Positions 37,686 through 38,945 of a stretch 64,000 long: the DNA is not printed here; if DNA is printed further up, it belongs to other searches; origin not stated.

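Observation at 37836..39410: Degenerate paralog of the PEP-synthase N-terminal ATP-grasp-like domain carrying a repetitive poly-acidic tail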

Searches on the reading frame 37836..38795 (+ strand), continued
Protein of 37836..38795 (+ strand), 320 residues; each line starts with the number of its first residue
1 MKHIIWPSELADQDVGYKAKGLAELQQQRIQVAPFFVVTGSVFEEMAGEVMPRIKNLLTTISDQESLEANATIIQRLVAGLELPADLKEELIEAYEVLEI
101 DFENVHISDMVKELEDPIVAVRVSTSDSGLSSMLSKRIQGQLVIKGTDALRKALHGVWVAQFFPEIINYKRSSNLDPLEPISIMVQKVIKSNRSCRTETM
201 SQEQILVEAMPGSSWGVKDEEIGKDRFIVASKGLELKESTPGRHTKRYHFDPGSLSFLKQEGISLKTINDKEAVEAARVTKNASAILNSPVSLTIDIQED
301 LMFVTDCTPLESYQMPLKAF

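Call 87: search_protein_families(library=ncbifam, proteins=[L004:9156-9938:+, L004:8122-9099:+, L002:11798-12748:+, L004:12757-13074:+], max_evalue=0.00001)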
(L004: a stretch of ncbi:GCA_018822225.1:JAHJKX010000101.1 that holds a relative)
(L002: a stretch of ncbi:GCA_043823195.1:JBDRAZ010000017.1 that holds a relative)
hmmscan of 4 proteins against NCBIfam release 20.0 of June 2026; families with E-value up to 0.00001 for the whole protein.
L004:9156-9938:+ (261 aa): 10 families
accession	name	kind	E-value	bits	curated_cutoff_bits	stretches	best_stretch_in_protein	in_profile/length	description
NF005556.0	PRK07226.1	subfamily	9.3e-73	244.9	241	1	4-259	9-263/267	2-amino-3,7-dideoxy-D-threo-hept-6-ulosonate synthase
NF040816.1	Fbpase1_Arch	equivalog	7.6e-64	215.7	430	1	4-260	11-270/271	class I fructose-bisphosphate aldolase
TIGR01949.1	ADH_synth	equivalog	5.4e-61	206.5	299.45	1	4-256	6-253/255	2-amino-3,7-dideoxy-D-threo-hept-6-ulosonate synthase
NF005321.0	PRK06852.1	equivalog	1.4e-58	198.4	420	1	11-260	34-304/308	aldolase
NF006704.0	PRK09250.1-1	equivalog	9.7e-47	159.3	277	1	7-179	33-212/308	class I fructose-bisphosphate aldolase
NF006081.0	PRK08227.1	equivalog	8.3e-39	133.6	297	1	7-259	42-285/291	3-hydroxy-5-phosphonooxypentane-2,4-dione thiolase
NF006707.0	PRK09250.1-4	equivalog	6.7e-30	104.3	327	1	7-225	64-292/355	class I fructose-bisphosphate aldolase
NF041223.1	BagB_FevI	exception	4.8e-25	88.2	500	1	48-244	55-251/257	bagremycin/ferroverdin biosynthesis DhnA-type aldolase BagB/FevI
NF006705.0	PRK09250.1-2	equivalog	2e-23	82.8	682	1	8-224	62-286/349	class I fructose-bisphosphate aldolase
NF006706.0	PRK09250.1-3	equivalog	2.9e-22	79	664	1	9-213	63-275/350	class I fructose-bisphosphate aldolase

L004:8122-9099:+ (326 aa): 18 families
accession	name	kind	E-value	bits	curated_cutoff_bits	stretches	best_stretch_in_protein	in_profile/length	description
TIGR02152.1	D_ribokin_bact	equivalog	1.3e-28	100.2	299.65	1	40-310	22-296/298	ribokinase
TIGR04382.1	myo_inos_iolC_N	equivalog_domain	8.2e-24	84.4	300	1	46-311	27-306/309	5-dehydro-2-deoxygluconokinase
NF040938.1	KDG_KDGal_kin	equivalog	8.9e-20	71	400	1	160-315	149-304/305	bifunctional 2-dehydro-3-deoxygluconokinase/2-dehydro-3-deoxygalactonokinase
NF007321.0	PRK09813.1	equivalog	2e-19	70.1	247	1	53-300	24-260/261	fructoselysine 6-kinase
NF041134.1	R1P_kin_Thcocales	equivalog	7.8e-19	68.2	500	1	42-315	26-283/291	ADP-dependent ribose-1-phosphate kinase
NF053626.1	RibKinHalex1628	equivalog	8.8e-19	68.1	330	1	53-302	38-280/293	ATP-dependent ribose-1-phosphate kinase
NF008353.0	PRK11142.1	equivalog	6.2e-17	62.1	341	1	46-315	32-304/307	ribokinase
TIGR03168.1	1-PFK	subfamily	3e-15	55.9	216.4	1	155-295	144-282/305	hexose kinase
NF006957.1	PRK09434.1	equivalog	1.1e-14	54.7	450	1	186-289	172-275/302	fructokinase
NF041164.1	NucKinThplmales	equivalog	2.4e-14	53.2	450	1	165-315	144-291/295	nucleoside kinase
TIGR03828.1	pfkB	equivalog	1.1e-13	50.9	292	1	45-295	27-282/305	1-phosphofructokinase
NF041332.1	KDG_KDGal_kin_Halo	equivalog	2.1e-12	47.1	440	1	46-291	26-288/320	bifunctional 2-dehydro-3-deoxygluconokinase/2-dehydro-3-deoxygalactonokinase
TIGR02198.1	rfaE_dom_I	equivalog_domain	4e-12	45.9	345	1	194-312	191-312/315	D-glycero-beta-D-manno-heptose-7-phosphate kinase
NF052444.1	DhDoxglucKinKdgK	equivalog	1.6e-11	44.1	400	1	152-300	142-295/303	2-dehydro-3-deoxygluconokinase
NF047869.1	myo_kin_aldol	exception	1.7e-11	43.2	600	1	182-321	193-338/586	bifunctional 5-dehydro-2-deoxygluconokinase/5-dehydro-2-deoxyphosphogluconate aldolase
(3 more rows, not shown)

L002:11798-12748:+ (317 aa): 6 families
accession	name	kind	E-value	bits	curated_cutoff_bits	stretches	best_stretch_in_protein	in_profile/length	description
NF006426.0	PRK08674.1-6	subfamily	6e-86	288.5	295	1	2-316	15-351/354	bifunctional phosphoglucose/phosphomannose isomerase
NF006423.0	PRK08674.1-2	equivalog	3.3e-82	275.9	254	1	1-315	1-317/317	bifunctional phosphoglucose/phosphomannose isomerase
TIGR02128.1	G6PI_arch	equivalog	1.7e-79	267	213.9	1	18-315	12-308/308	bifunctional phosphoglucose/phosphomannose isomerase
NF006425.0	PRK08674.1-5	equivalog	1.4e-78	264.3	471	1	8-315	24-354/358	bifunctional phosphoglucose/phosphomannose isomerase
NF006422.0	PRK08674.1-1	subfamily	3e-57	194.4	317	1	23-317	20-298/302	bifunctional phosphoglucose/phosphomannose isomerase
NF006424.0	PRK08674.1-3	equivalog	1.5e-39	136.4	730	1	3-315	20-353/355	bifunctional phosphoglucose/phosphomannose isomerase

L004:12757-13074:+ (106 aa): 0 families

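Call 94: search_protein_families(library=ncbifam, proteins=[P0002, P0003, P0013, P0087, P0069], max_evalue=0.001)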
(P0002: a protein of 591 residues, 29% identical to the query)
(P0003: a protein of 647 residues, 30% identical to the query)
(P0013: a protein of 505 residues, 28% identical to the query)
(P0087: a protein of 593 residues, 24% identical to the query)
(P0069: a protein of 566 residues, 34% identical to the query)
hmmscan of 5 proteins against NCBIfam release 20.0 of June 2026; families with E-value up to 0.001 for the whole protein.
P0002 (591 aa): 13 families
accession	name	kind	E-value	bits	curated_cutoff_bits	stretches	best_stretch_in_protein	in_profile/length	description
TIGR01418.1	PEP_synth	equivalog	8.9e-33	113.6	739.75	1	4-309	2-324/784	pyruvate, water dikinase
NF005057.0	PRK06464.1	equivalog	4.7e-32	110.9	598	1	2-312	5-333/798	phosphoenolpyruvate synthase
NF004877.0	PRK06241.1-2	subfamily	1.5e-23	83.1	866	1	3-310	4-308/869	phosphoenolpyruvate synthase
NF004878.0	PRK06241.1-3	subfamily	2.7e-22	78.7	945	1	3-311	4-308/891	phosphoenolpyruvate synthase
NF004879.0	PRK06241.1-4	equivalog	8.6e-22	77.1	976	1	4-311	5-309/868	phosphoenolpyruvate synthase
NF041857.1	RIF_Ptrans_rph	equivalog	2e-19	69.5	999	1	4-213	3-209/864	rifamycin-inactivating phosphotransferase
NF052631.1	prodigiosin_PigC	equivalog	2.4e-19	68.8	1300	1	10-337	8-320/883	prodigiosin ligase PigC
NF004881.0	PRK06241.2-2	equivalog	2.4e-18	65.8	883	1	11-310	12-306/898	phosphoenolpyruvate synthase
NF052632.1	undecylprod_RedH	equivalog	1.3e-16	59.8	1350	1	3-204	2-175/880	undecylprodigiosin ligase RedH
NF004880.0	PRK06241.2-1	equivalog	1.2e-10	40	972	1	1-213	1-197/837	phosphoenolpyruvate synthase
NF004883.0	PRK06241.2-4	equivalog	4.5e-08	31.7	1063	1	15-204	29-208/928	phosphoenolpyruvate synthase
NF000283.1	RPH_KJ151292.1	equivalog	2.8e-07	29.2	1700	1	139-206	132-199/865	rifamycin-inactivating phosphotransferase Rph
TIGR01828.1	pyru_phos_dikin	equivalog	7.2e-05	20.9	843.45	0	5-65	5-66/865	pyruvate, phosphate dikinase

P0003 (647 aa): 14 families
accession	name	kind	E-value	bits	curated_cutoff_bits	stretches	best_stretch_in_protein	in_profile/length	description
TIGR01418.1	PEP_synth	equivalog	1.3e-52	179.2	739.75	1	4-338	2-343/784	pyruvate, water dikinase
NF005057.0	PRK06464.1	equivalog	2.2e-51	174.9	598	1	3-338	6-349/798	phosphoenolpyruvate synthase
NF004878.0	PRK06241.1-3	subfamily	2e-41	142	945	1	4-329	5-316/891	phosphoenolpyruvate synthase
NF041857.1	RIF_Ptrans_rph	equivalog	3.6e-37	128.2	999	1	4-337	3-323/864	rifamycin-inactivating phosphotransferase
NF004881.0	PRK06241.2-2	equivalog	7.5e-37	127.1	883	1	13-326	14-312/898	phosphoenolpyruvate synthase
NF004877.0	PRK06241.1-2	subfamily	8.3e-37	126.9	866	1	4-337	5-325/869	phosphoenolpyruvate synthase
NF052631.1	prodigiosin_PigC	equivalog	8.8e-37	126.4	1300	1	13-333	11-306/883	prodigiosin ligase PigC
NF004883.0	PRK06241.2-4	equivalog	6.8e-33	113.9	1063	1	18-336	32-339/928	phosphoenolpyruvate synthase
NF052632.1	undecylprod_RedH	equivalog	8e-32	110.1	1350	1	11-333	10-302/880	undecylprodigiosin ligase RedH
NF004879.0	PRK06241.1-4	equivalog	3.4e-31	108.2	976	1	4-336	5-324/868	phosphoenolpyruvate synthase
NF000283.1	RPH_KJ151292.1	equivalog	1.2e-20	73.3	1700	1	7-333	9-322/865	rifamycin-inactivating phosphotransferase Rph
NF004880.0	PRK06241.2-1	equivalog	1.5e-13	49.6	972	1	3-203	3-187/837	phosphoenolpyruvate synthase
NF004882.0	PRK06241.2-3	equivalog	1.7e-13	49.6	850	1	8-226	2-203/827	phosphoenolpyruvate synthase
TIGR01828.1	pyru_phos_dikin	equivalog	1.9e-05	22.9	843.45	0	4-69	4-70/865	pyruvate, phosphate dikinase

P0013 (505 aa): 16 families
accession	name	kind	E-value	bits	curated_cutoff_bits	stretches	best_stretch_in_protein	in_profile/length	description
NF005057.0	PRK06464.1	equivalog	1.2e-103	347.8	598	1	2-336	5-346/798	phosphoenolpyruvate synthase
TIGR01418.1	PEP_synth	equivalog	1.3e-97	328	739.75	1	4-336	2-342/784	pyruvate, water dikinase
NF004878.0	PRK06241.1-3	subfamily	5.5e-87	292.7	945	1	3-326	4-314/891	phosphoenolpyruvate synthase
NF004877.0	PRK06241.1-2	subfamily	1.8e-79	268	866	1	4-326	5-315/869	phosphoenolpyruvate synthase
NF041857.1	RIF_Ptrans_rph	equivalog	8.7e-78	262.6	999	1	4-327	3-314/864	rifamycin-inactivating phosphotransferase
NF052632.1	undecylprod_RedH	equivalog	1.6e-75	254.6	1350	1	3-331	2-301/880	undecylprodigiosin ligase RedH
NF004881.0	PRK06241.2-2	equivalog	1.7e-75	254.9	883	1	15-329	16-316/898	phosphoenolpyruvate synthase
NF052631.1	prodigiosin_PigC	equivalog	3.3e-75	253.6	1300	1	11-331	9-305/883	prodigiosin ligase PigC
NF004879.0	PRK06241.1-4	equivalog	1.4e-70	238.5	976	1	4-327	5-316/868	phosphoenolpyruvate synthase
NF000283.1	RPH_KJ151292.1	equivalog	4.9e-55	187.1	1700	1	4-327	6-317/865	rifamycin-inactivating phosphotransferase Rph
NF004880.0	PRK06241.2-1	equivalog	3.2e-50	170.9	972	2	1-240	1-225/837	phosphoenolpyruvate synthase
NF004883.0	PRK06241.2-4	equivalog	1e-49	169.5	1063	1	17-331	31-335/928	phosphoenolpyruvate synthase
NF004882.0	PRK06241.2-3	equivalog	2.7e-33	115.1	850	1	8-330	5-283/827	phosphoenolpyruvate synthase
NF004531.0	PRK05878.1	equivalog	8.6e-16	57.6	456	2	153-235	164-251/534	pyruvate, phosphate dikinase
TIGR01828.1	pyru_phos_dikin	equivalog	8.8e-16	57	843.45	2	146-322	194-335/865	pyruvate, phosphate dikinase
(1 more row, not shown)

P0087 (593 aa): 16 families
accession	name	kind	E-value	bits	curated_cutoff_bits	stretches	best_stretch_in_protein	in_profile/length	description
NF005057.0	PRK06464.1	equivalog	2.4e-104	350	598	1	2-338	5-350/798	phosphoenolpyruvate synthase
TIGR01418.1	PEP_synth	equivalog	1.2e-99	334.8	739.75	1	4-337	2-344/784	pyruvate, water dikinase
NF004878.0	PRK06241.1-3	subfamily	2.8e-88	297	945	1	3-326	4-314/891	phosphoenolpyruvate synthase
NF004877.0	PRK06241.1-2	subfamily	7.1e-87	292.6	866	1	3-327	4-316/869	phosphoenolpyruvate synthase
NF041857.1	RIF_Ptrans_rph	equivalog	1.6e-83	281.6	999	1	4-328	3-315/864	rifamycin-inactivating phosphotransferase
NF004879.0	PRK06241.1-4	equivalog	2.8e-79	267.3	976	1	3-327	4-316/868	phosphoenolpyruvate synthase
NF004881.0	PRK06241.2-2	equivalog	4.6e-66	223.7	883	1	8-328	9-315/898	phosphoenolpyruvate synthase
NF004880.0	PRK06241.2-1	equivalog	2.1e-61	207.9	972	1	2-326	2-283/837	phosphoenolpyruvate synthase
NF052632.1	undecylprod_RedH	equivalog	6.7e-60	203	1350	1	4-341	3-311/880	undecylprodigiosin ligase RedH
NF052631.1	prodigiosin_PigC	equivalog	1.4e-59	201.9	1300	1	11-336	9-310/883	prodigiosin ligase PigC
NF000283.1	RPH_KJ151292.1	equivalog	1.5e-58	198.8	1700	1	4-327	6-317/865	rifamycin-inactivating phosphotransferase Rph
NF004883.0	PRK06241.2-4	equivalog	1.7e-46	158.9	1063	1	18-336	32-340/928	phosphoenolpyruvate synthase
NF004882.0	PRK06241.2-3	equivalog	1.3e-26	93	850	1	8-330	2-283/827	phosphoenolpyruvate synthase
TIGR01828.1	pyru_phos_dikin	equivalog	2.3e-17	62.3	843.45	2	4-79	4-78/865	pyruvate, phosphate dikinase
NF004531.0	PRK05878.1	equivalog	1.8e-13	50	456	1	158-235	168-250/534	pyruvate, phosphate dikinase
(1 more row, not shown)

P0069 (566 aa): 12 families
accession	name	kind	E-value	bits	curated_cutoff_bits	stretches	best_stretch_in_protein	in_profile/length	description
NF005057.0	PRK06464.1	equivalog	2.6e-20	72.1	598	1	3-300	6-335/798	phosphoenolpyruvate synthase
TIGR01418.1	PEP_synth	equivalog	2.8e-20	72.3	739.75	1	5-300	3-329/784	pyruvate, water dikinase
NF041857.1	RIF_Ptrans_rph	equivalog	3.9e-19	68.5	999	1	4-315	3-324/864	rifamycin-inactivating phosphotransferase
NF004877.0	PRK06241.1-2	subfamily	4.8e-18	64.9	866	1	4-314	5-325/869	phosphoenolpyruvate synthase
NF004878.0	PRK06241.1-3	subfamily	2.5e-17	62.3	945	1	8-300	9-311/891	phosphoenolpyruvate synthase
NF004879.0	PRK06241.1-4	equivalog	1.6e-15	56.3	976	1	4-310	5-323/868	phosphoenolpyruvate synthase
NF052632.1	undecylprod_RedH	equivalog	4.5e-14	51.4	1350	1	9-303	8-296/880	undecylprodigiosin ligase RedH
NF004881.0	PRK06241.2-2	equivalog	4.8e-13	48.3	883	1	5-299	4-309/898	phosphoenolpyruvate synthase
NF052631.1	prodigiosin_PigC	equivalog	8.5e-11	40.5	1300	1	9-303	7-300/883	prodigiosin ligase PigC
NF004883.0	PRK06241.2-4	equivalog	3.9e-10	38.5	1063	1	18-300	32-327/928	phosphoenolpyruvate synthase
NF004880.0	PRK06241.2-1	equivalog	3.4e-08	31.9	972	1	4-195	4-189/837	phosphoenolpyruvate synthase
NF000283.1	RPH_KJ151292.1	equivalog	8.9e-08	30.8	1700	1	14-300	16-313/865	rifamycin-inactivating phosphotransferase Rph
